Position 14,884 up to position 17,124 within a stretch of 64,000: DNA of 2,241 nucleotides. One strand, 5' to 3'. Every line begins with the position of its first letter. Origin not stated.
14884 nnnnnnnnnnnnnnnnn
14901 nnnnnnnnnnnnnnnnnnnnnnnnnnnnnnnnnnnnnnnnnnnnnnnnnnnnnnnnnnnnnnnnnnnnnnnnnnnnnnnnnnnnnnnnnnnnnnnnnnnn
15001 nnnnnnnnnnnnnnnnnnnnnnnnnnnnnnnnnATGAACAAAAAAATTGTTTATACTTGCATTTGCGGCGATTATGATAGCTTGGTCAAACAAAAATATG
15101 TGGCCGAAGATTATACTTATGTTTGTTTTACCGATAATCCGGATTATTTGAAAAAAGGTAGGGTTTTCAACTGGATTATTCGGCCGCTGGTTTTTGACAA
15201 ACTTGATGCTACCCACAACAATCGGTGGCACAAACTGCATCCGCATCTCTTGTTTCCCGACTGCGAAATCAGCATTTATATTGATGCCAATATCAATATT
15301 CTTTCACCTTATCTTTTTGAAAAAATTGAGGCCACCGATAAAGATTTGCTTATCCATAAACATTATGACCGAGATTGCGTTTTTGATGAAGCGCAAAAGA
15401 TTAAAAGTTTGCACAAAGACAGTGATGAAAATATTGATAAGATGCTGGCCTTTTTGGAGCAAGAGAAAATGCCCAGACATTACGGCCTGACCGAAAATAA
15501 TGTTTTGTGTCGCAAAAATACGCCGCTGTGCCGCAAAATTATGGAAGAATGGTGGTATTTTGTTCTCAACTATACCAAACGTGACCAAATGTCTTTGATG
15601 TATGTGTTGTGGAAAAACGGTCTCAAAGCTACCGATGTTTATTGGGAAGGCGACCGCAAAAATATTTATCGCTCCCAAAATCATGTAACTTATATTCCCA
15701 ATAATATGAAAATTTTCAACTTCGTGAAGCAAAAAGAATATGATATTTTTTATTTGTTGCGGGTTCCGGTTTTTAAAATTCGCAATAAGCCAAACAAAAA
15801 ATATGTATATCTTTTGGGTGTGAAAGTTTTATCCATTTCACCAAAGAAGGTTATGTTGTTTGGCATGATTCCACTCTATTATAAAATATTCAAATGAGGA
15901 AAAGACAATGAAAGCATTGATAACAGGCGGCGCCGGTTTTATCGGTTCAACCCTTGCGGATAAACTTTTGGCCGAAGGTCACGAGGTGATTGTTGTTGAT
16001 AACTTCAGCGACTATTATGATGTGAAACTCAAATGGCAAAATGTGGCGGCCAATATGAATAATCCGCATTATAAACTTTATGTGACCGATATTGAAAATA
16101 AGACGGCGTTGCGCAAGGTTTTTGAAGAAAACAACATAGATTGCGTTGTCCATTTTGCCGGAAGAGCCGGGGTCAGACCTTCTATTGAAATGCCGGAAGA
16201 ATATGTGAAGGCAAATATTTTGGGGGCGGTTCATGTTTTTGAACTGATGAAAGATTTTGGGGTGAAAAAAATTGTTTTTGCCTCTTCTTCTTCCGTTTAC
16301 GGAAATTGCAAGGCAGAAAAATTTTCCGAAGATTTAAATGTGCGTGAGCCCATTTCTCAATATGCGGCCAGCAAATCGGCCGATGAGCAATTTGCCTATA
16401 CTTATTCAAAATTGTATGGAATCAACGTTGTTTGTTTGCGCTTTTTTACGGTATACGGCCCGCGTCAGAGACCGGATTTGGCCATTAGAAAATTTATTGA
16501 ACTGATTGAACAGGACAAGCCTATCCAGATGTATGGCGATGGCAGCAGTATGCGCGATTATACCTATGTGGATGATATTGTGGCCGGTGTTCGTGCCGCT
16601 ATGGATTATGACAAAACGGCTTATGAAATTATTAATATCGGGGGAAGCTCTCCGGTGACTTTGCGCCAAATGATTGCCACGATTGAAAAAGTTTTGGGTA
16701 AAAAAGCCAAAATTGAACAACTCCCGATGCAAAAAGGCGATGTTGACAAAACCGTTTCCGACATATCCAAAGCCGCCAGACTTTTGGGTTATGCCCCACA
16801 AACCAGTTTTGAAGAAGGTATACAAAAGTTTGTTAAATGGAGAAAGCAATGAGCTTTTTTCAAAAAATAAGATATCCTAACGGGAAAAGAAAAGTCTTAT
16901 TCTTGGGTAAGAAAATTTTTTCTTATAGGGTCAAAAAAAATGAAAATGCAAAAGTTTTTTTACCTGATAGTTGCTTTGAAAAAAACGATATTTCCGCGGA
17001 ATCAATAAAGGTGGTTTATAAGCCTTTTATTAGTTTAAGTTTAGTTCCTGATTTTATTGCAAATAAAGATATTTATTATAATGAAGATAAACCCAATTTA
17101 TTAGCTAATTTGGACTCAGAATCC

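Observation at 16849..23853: Shared N-terminal leader motif on two unrelated enzymes; ATP-grasp fused to a DUF362-like domain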

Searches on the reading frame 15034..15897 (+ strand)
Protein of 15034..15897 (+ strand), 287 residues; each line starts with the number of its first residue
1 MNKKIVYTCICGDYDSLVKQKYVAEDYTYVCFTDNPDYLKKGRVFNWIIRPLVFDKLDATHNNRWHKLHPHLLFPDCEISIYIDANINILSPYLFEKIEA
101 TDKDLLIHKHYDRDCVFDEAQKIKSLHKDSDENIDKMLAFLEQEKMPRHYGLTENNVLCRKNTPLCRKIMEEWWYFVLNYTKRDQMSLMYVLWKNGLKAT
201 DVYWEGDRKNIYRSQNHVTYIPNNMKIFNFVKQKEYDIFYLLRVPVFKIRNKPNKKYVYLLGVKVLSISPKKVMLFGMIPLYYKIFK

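Call 3: search_protein_families(library=pfam, proteins=[window:15034-15897:+], max_evalue=0.01)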
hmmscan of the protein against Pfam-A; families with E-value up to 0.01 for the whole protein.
window:15034-15897:+ (287 aa): 1 family
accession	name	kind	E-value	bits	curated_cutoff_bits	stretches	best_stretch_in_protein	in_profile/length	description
PF04765.19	TOD1_MUCI70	-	9.2e-14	51.9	21.4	1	58-213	141-310/314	TOD1/MUCI70, glycosyltransferase-like domain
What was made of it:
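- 15034..15897 (+): TOD1/MUCI70-like glycosyltransferase with a C-terminal copy of the tag. Pfam PF04765, E 9e-14 (call 3).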

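Call 4: search_protein_families(library=ncbifam, proteins=[window:15034-15897:+], max_evalue=0.01)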
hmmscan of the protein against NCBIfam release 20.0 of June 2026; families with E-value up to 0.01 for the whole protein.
window:15034-15897:+ (287 aa): 0 families

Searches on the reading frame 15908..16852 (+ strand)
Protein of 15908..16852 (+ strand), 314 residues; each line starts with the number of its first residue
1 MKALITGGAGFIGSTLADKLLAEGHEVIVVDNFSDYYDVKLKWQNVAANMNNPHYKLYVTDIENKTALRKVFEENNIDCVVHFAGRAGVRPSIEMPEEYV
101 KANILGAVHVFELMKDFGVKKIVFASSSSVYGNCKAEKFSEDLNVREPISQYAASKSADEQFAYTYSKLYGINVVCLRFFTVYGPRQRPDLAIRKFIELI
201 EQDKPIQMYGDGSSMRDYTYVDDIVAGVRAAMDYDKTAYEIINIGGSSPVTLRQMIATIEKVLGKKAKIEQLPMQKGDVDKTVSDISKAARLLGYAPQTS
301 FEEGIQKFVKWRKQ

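Call 3: search_protein_families(library=pfam, proteins=[window:15908-16852:+], max_evalue=0.01)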
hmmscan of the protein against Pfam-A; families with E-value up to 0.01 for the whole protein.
window:15908-16852:+ (314 aa): 13 families
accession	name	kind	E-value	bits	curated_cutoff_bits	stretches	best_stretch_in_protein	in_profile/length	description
PF16363.11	GDP_Man_Dehyd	-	3.6e-64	217.7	27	1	4-307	1-331/332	GDP-mannose 4,6 dehydratase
PF01370.27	Epimerase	-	7.5e-61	206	20.9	1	3-245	1-240/240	NAD dependent epimerase/dehydratase family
PF01073.25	3Beta_HSD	-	9.7e-23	81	22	1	4-232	1-230/280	3-beta hydroxysteroid dehydrogenase/isomerase family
PF02719.21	Polysacc_synt_2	-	7.1e-17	62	20.2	1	4-234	2-219/293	Polysaccharide biosynthesis protein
PF04321.23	RmlD_sub_bind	-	2e-15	57.1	27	1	1-237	1-202/287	RmlD substrate binding domain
PF07993.18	NAD_binding_4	-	1.5e-09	37.8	20.1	1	5-184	1-209/258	Male sterility protein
PF00106.31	adh_short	-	9.4e-09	35.5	26.6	1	3-166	3-163/195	short chain dehydrogenase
PF13460.12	NAD_binding_10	-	2.3e-08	34.5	27.2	1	7-161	1-129/184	NAD(P)H-binding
PF08659.16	KR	-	6.3e-08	33.2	22.6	1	4-136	4-146/180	KR domain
PF13561.12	adh_short_C2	-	0.00061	19.9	27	1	12-101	8-98/236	Enoyl-(Acyl carrier protein) reductase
PF03435.24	Sacchrp_dh_NADP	-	0.0011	19.7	25.1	1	8-86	5-78/129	Saccharopine dehydrogenase NADP binding domain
PF13439.12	Glyco_transf_4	-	0.0021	18.5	28.5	1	7-85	2-80/170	Glycosyltransferase Family 4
PF05368.20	NmrA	-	0.0025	17.9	27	0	4-275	6-246/298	NmrA-like family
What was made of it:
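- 15908..16852 (+): NAD-dependent sugar 4-epimerase (inferred UDP-glucuronate 4-epimerase). Pfam Epimerase/GDP_Man_Dehyd (call 3).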

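Call 88: search_protein_families(library=ncbifam, proteins=[window:15908-16852:+], max_evalue=0.00001)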
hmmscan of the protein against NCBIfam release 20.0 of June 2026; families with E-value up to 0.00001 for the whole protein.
window:15908-16852:+ (314 aa): 41 families (the best 25 are shown)
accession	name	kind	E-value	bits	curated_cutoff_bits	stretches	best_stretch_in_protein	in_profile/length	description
TIGR01179.1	galE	equivalog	1.3e-60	204.9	262.3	1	3-313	2-326/332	UDP-glucose 4-epimerase GalE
TIGR01181.1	dTDP_gluc_dehyt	equivalog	6.2e-55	186.5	365.1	1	3-312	2-311/321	dTDP-glucose 4,6-dehydratase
TIGR04180.1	EDH_00030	hypoth_equivalog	2.1e-46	158.3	475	1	4-299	2-296/297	NAD-dependent 4,6-dehydratase LegB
NF007956.0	PRK10675.1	subfamily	3.9e-40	138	394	1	1-312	1-329/338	UDP-glucose 4-epimerase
NF011728.1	PRK15181.1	equivalog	3.1e-36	125.1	760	1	3-312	18-337/348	Vi polysaccharide biosynthesis UDP-N-acetylglucosaminuronic acid C-4 epimerase TviC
TIGR02197.1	heptose_epim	equivalog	3e-35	121.9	274.6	1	4-312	2-313/316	ADP-glyceromanno-heptose 6-epimerase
NF007582.0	PRK10217.1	equivalog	5.3e-33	114.6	698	1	2-311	3-330/355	dTDP-glucose 4,6-dehydratase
NF007490.0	PRK10084.1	subfamily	4.1e-31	108.3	649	1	1-312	1-334/361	dTDP-glucose 4,6-dehydratase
NF047922.1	GDPFucSynFcl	equivalog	1.3e-23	83.9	500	1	60-311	37-300/308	GDP-L-fucose synthase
NF043036.1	ErythonDh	equivalog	8.8e-22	77.7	325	1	1-310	1-318/321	D-erythronate dehydrogenase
NF042422.1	oxyalk_red_OleD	equivalog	4.3e-21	75.6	580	1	1-265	1-252/329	2-alkyl-3-oxoalkanoate reductase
TIGR02622.1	CDP_4_6_dhtase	equivalog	2.5e-20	72.9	278.45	1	2-313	6-331/352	CDP-glucose 4,6-dehydratase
NF042423.1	oxyalk_red_Shew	equivalog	2e-19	69.8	580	1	2-261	10-255/331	2-alkyl-3-oxoalkanoate reductase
TIGR03466.1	HpnA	hypoth_equivalog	1.2e-18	67.1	367.65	1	1-274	1-257/327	hopanoid-associated sugar epimerase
TIGR01472.1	gmd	equivalog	3.1e-17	62.8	415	1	2-247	2-254/342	GDP-mannose 4,6-dehydratase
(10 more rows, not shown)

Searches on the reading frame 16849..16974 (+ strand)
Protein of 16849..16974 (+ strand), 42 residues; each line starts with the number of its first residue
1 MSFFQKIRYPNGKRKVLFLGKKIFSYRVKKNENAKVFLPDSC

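Call 27: find_homologous_proteins(query=A2, max_evalue=10)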
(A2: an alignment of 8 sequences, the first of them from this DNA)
Query A2 (8 sequences): 70 candidates shared short words with the query, none scored E <= 10.
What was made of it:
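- A word-indexed database search with the motif found nothing (call 27).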

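Call 31: search_protein_representatives(alignment_id=A2)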
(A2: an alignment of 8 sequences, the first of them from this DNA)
Query: 8 sequences, 34 profile positions. Proteins with E-value up to 0.001 (for the whole library): 52; up to 1e-10: 0; up to 1e-30: 0. The best 52 are listed.
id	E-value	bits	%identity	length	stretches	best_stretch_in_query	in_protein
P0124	4.8e-10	55.1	-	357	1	1-33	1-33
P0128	3.5e-08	49.1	-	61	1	1-29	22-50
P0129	3.7e-08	49.1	-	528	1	1-31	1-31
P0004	4.3e-08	48.9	-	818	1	1-33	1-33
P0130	4.4e-08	48.8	-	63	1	1-33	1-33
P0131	1.9e-07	46.8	-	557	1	1-31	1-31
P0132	1.9e-07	46.8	-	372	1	1-31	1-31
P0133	2.0e-07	46.7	-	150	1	1-33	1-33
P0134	4.0e-07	45.8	-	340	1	1-31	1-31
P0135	7.6e-07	44.9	-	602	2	3-33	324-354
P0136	7.7e-07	44.9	-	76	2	1-33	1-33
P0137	1.0e-06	44.5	-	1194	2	3-29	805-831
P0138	3.6e-06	42.7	-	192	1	1-31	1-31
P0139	3.7e-06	42.7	-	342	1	1-29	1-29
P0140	3.8e-06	42.6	-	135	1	1-28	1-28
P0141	4.9e-06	42.3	-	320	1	1-31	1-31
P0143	1.4e-05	40.8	-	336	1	1-32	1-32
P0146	2.0e-05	40.4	-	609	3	3-31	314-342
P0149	2.4e-05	40.1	-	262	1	1-30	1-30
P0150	2.5e-05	40.0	-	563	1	1-32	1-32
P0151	3.2e-05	39.7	-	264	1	1-27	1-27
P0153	3.9e-05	39.4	-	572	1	2-27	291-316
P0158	1.1e-04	37.9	-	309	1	1-32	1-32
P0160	1.2e-04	37.8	-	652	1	1-29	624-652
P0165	1.5e-04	37.5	-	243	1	1-31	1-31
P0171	3.5e-04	36.4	-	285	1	1-27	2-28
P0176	7.2e-04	35.4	-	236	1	1-28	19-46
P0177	8.7e-04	35.1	-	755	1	1-30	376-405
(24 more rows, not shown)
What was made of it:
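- Tried and rejected: The exhaustive HMMER search replaced it (call 31).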

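Call 34: search_protein_families(library=pfam, proteins=[P0129, P0132, P0134, P0135, P0137, P0138, P0141, P0150, P0160, P0177], max_evalue=0.01)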
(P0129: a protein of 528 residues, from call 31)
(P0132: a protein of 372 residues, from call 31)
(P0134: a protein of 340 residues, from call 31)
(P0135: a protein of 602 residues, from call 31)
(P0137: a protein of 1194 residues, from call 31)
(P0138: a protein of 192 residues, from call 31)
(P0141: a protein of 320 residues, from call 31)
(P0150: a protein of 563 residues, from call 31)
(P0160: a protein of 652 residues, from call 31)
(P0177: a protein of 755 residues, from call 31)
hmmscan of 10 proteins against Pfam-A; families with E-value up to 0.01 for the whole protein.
P0129 (528 aa): 1 family
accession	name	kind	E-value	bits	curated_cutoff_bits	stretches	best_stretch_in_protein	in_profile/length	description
PF00132.30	Hexapep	-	3.3e-05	23.8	27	1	174-206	2-34/36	Bacterial transferase hexapeptide (six repeats)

P0132 (372 aa): 1 family
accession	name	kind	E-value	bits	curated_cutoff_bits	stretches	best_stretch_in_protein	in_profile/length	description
PF01075.23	Glyco_transf_9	-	1.1e-09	38.4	22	1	192-327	97-227/247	Glycosyltransferase family 9 (heptosyltransferase)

P0134 (340 aa): 1 family
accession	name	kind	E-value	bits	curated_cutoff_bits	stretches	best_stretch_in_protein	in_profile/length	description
PF00777.23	Glyco_transf_29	-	2.7e-19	70.1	23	1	138-218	27-107/272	Glycosyltransferase family 29 (sialyltransferase)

P0135 (602 aa): 4 families
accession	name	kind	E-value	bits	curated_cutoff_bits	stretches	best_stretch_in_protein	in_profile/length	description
PF01501.26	Glyco_transf_8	-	6.5e-43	147.6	24.3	1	5-252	1-251/253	Glycosyl transferase family 8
PF01973.23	MptE-like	-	3.8e-07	30.5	34.6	1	379-545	7-168/171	6-hydroxymethylpterin diphosphokinase MptE-like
PF18404.7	Glyco_transf_24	-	0.00047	20.1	25.7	1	96-208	94-220/268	Glucosyltransferase 24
PF03407.22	Nucleotid_trans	-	0.0021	18.5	22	1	39-243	6-195/208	Nucleotide-diphospho-sugar transferase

P0137 (1194 aa): 4 families
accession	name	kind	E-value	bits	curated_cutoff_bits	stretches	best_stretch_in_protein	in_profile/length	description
PF05045.17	RgpF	-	3.2e-22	79.3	25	1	551-777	268-500/503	Rhamnan synthesis protein F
PF04765.19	TOD1_MUCI70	-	5.6e-18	65.7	21.4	1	9-204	73-290/314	TOD1/MUCI70, glycosyltransferase-like domain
PF00535.33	Glycos_transf_2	-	1.6e-17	64.4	23.3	1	243-411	2-167/168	Glycosyl transferase family 2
PF05050.19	Methyltransf_21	-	8.4e-15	55.7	22.7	1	1015-1166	1-166/173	Methyltransferase FkbM domain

P0138 (192 aa): 2 families
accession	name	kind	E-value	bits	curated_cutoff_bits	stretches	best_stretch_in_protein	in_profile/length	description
PF14602.12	Hexapep_2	-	1.1e-13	51.1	27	1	111-145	2-34/34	Hexapeptide repeat of succinyl-transferase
PF00132.30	Hexapep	-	2.1e-13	49.7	27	1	111-145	2-36/36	Bacterial transferase hexapeptide (six repeats)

P0141 (320 aa): 1 family
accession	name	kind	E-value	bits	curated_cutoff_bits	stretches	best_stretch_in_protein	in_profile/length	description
PF04991.19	LicD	-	2.4e-25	90.4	22.6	1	82-278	1-226/227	LicD family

P0150 (563 aa): 3 families
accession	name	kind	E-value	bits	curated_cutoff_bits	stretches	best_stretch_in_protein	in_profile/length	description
PF05704.18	Caps_synth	-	8.2e-72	242.3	24.5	1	44-299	30-277/278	Capsular polysaccharide synthesis protein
PF04488.21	Gly_transf_sug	-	5.7e-07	30.6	23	1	78-162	4-92/93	Glycosyltransferase sugar-binding region containing DXD motif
PF14393.11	DUF4422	-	0.0081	16.5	25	1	425-499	115-189/220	Domain of unknown function (DUF4422)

P0160 (652 aa): 4 families
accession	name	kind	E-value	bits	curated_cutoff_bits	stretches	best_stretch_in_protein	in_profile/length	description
PF00069.31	Pkinase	-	2.4e-06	27.6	31.7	1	433-514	66-150/263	Protein kinase domain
PF03109.22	ABC1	-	0.00018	21.1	22.9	0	440-506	143-211/244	ABC1 atypical kinase-like domain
PF07714.23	PK_Tyr_Ser-Thr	-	0.0012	18.7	23.1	1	414-513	50-153/258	Protein tyrosine and serine/threonine kinase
PF01636.29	APH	-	0.0092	16.2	23.2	0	466-510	148-198/239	Phosphotransferase enzyme family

P0177 (755 aa): 5 families
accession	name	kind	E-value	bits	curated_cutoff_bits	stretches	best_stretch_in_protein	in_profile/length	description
PF00534.26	Glycos_transf_1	-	2e-28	99.5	26.4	1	160-318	8-171/172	Glycosyl transferases group 1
PF13692.12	Glyco_trans_1_4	-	3.1e-22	79.8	27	1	169-305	3-142/142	Glycosyl transferases group 1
PF00777.23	Glyco_transf_29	-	4.2e-13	49.8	23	1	539-621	51-139/272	Glycosyltransferase family 29 (sialyltransferase)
PF16994.11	Glyco_trans_4_5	-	7.2e-10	39.3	26.6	1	2-107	4-109/172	Glycosyl-transferase family 4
PF13439.12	Glyco_transf_4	-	1e-05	26.1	28.5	1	14-154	3-166/170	Glycosyltransferase Family 4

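Call 35: search_protein_families(library=pfam, proteins=[P0131, P0133, P0143, P0149, P0151, P0158, P0165, P0171, P0176, P0146], max_evalue=0.01)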
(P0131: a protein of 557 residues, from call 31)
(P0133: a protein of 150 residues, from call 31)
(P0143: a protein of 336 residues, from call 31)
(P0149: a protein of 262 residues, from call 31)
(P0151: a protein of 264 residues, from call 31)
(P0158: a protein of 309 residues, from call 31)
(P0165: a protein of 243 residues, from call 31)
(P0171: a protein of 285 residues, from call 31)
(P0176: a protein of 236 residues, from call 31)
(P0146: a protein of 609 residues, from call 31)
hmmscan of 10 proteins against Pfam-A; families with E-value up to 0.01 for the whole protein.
P0131 (557 aa): 2 families
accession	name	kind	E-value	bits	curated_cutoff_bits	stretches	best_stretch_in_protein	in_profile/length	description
PF14305.11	ATPgrasp_TupA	-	7.7e-60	202.8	25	1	313-551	1-240/241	TupA-like ATPgrasp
PF08795.16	DUF1796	-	1.7e-06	28.4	23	1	36-167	2-142/166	Putative papain-like cysteine peptidase (DUF1796)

P0133 (150 aa): 2 families
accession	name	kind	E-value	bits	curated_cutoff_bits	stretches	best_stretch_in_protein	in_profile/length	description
PF01697.33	Glyco_transf_92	-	3.2e-21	76.5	23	1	47-141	2-113/249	Glycosyltransferase family 92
PF13704.12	Glyco_tranf_2_4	-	3.1e-11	44.1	27.5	1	61-139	6-84/98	Glycosyl transferase family 2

P0143 (336 aa): 1 family
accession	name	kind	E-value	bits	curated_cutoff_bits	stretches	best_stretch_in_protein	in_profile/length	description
PF22882.2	GT-D-like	-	7.2e-10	39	27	1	57-284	10-208/210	GT-D fold-like domain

P0149 (262 aa): 3 families
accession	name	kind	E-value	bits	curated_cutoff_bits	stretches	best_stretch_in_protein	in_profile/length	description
PF00132.30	Hexapep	-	8.9e-14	51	27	1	162-196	2-36/36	Bacterial transferase hexapeptide (six repeats)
PF14602.12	Hexapep_2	-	5.2e-08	32.9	27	1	163-196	3-34/34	Hexapeptide repeat of succinyl-transferase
PF25084.1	LbH_EIF2B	-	0.0052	17.2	54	0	162-194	45-93/105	EIF2B subunit epsilon LbH domain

P0151 (264 aa): 3 families
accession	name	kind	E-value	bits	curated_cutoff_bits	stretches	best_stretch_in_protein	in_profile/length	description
PF13489.12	Methyltransf_23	-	4.3e-07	30.2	27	1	66-144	21-97/164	Methyltransferase domain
PF08241.18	Methyltransf_11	-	0.0035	18.4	21.2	0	72-142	1-74/95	Methyltransferase domain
PF13649.12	Methyltransf_25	-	0.0058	17.7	27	0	72-149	2-85/97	Methyltransferase domain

P0158 (309 aa): 0 families

P0165 (243 aa): 4 families
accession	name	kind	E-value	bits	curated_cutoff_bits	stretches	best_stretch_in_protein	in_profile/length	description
PF00132.30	Hexapep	-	6.4e-07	29.2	27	1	172-206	2-36/36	Bacterial transferase hexapeptide (six repeats)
PF11259.13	DUF3060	-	0.00036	20.6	23.1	1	45-93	5-47/58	Protein of unknown function (DUF3060)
PF25084.1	LbH_EIF2B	-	0.0012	19.3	54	0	115-208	22-103/105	EIF2B subunit epsilon LbH domain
PF14602.12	Hexapep_2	-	0.0015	18.6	27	1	172-206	2-34/34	Hexapeptide repeat of succinyl-transferase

P0171 (285 aa): 2 families
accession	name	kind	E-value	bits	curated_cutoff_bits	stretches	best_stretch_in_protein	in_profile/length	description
PF10111.15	Glyco_tranf_2_2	-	5.9e-05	23.1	27.3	1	80-159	22-100/276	Glycosyltransferase like family 2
PF00535.33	Glycos_transf_2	-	0.00074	19.9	23.3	1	75-170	11-108/168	Glycosyl transferase family 2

P0176 (236 aa): 1 family
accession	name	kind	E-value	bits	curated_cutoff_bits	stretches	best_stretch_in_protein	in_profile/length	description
PF20102.4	DUF6492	-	5.3e-06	26.2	22.9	1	76-186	3-119/291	Family of unknown function (DUF6492)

P0146 (609 aa): 3 families
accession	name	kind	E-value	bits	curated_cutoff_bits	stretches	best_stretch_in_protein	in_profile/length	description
PF01501.26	Glyco_transf_8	-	5.2e-40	138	24.3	1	5-249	1-251/253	Glycosyl transferase family 8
PF05050.19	Methyltransf_21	-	7.8e-10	39.6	22.7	1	432-589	5-172/173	Methyltransferase FkbM domain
PF18404.7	Glyco_transf_24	-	0.00039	20.4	25.7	1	96-200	94-211/268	Glucosyltransferase 24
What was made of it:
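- Carriers span Hexapep acetyltransferases, GT2, GT4, GT8, GT9, GT29-like, GT92, GT-D-like, TOD1/MUCI70, RgpF, Caps_synth, LicD, FkbM, class I methyltransferases, ATPgrasp_TupA, MptE-like, DUF1796, DUF6492 and a kinase-like protein (calls 34, 35). All annotated carriers belong to enzyme families typical of polysaccharide loci (calls 34, 35).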

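Call 81: search_protein_families(library=phrogs, proteins=[window:16849-16974:+], max_evalue=1)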
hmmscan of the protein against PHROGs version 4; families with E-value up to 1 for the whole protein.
seq(42 aa): 1 family
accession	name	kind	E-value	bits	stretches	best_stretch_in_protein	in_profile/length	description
phrog_11065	-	head and packaging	0.24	10.8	1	6-30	115-141/631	virion structural protein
